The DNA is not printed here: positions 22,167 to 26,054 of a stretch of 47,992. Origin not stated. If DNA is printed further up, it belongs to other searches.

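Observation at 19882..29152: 8.8 kb sugar-utilisation cassette bracketed by ~98% identical 216/215-bp direct repeats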

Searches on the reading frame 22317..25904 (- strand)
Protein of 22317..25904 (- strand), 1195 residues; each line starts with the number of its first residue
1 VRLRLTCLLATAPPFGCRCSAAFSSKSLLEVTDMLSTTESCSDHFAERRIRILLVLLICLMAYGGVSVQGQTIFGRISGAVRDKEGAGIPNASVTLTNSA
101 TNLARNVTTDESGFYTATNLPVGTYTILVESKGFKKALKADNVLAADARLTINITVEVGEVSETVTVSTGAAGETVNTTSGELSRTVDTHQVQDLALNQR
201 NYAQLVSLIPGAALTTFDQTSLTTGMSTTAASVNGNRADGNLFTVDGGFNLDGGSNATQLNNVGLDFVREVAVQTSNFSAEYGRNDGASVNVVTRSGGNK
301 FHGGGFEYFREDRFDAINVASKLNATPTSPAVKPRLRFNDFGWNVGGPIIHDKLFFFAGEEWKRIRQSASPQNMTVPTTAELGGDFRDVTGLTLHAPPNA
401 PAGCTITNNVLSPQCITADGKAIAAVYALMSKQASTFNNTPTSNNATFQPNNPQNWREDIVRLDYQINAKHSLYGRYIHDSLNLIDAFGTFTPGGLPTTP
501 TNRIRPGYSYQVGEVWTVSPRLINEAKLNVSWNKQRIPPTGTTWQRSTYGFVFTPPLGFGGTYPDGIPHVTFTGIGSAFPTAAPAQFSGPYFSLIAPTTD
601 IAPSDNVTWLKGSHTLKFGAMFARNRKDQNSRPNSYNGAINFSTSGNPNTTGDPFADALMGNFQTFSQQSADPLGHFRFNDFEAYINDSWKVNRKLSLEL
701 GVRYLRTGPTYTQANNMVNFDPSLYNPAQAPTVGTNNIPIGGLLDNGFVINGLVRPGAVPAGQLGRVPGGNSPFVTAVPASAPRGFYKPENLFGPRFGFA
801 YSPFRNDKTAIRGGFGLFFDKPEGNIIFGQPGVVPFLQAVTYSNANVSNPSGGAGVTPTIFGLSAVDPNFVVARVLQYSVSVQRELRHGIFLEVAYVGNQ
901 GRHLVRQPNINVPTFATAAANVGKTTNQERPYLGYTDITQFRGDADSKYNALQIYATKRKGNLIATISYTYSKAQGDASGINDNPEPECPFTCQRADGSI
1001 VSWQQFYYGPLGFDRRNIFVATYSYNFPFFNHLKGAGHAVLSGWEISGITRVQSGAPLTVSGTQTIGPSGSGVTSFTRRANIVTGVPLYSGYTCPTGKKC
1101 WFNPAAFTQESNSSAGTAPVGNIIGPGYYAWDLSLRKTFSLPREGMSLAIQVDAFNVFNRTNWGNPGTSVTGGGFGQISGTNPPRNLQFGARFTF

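Call 10: search_protein_families(library=pfam, proteins=[window:22317-25904:-])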
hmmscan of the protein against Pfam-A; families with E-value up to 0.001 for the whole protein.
window:22317-25904:- (1195 aa): 5 families
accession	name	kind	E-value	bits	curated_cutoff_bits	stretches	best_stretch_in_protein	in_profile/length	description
PF25183.1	OMP_b-brl_4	-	3.5e-195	651.4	30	1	293-1188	1-838/838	Outer membrane beta barrel domain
PF13620.12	CarboxypepD_reg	-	3.1e-19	69.5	32.3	1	77-156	2-81/82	Carboxypeptidase regulatory-like domain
PF13715.12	CarbopepD_reg_2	-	2.1e-07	31.3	32.2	1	77-142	1-63/88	CarboxypepD_reg-like domain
PF17210.9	SdrD_B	-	4.1e-07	30.6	29.7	1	81-139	16-75/112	SdrD B-like domain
PF17802.7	SpaA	-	1.5e-05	25.5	23.1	1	83-132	9-60/91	Prealbumin-like fold domain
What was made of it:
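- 22317..25904 (-): Outer-membrane TonB-dependent-type receptor (CarboxypepD_reg plus OMP_b-brl_4). Call 10.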

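Call 87: search_protein_families(library=ncbifam, proteins=[window:22317-25904:-], max_evalue=0.00001)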
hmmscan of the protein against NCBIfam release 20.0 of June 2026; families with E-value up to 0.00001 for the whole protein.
window:22317-25904:- (1195 aa): 0 families
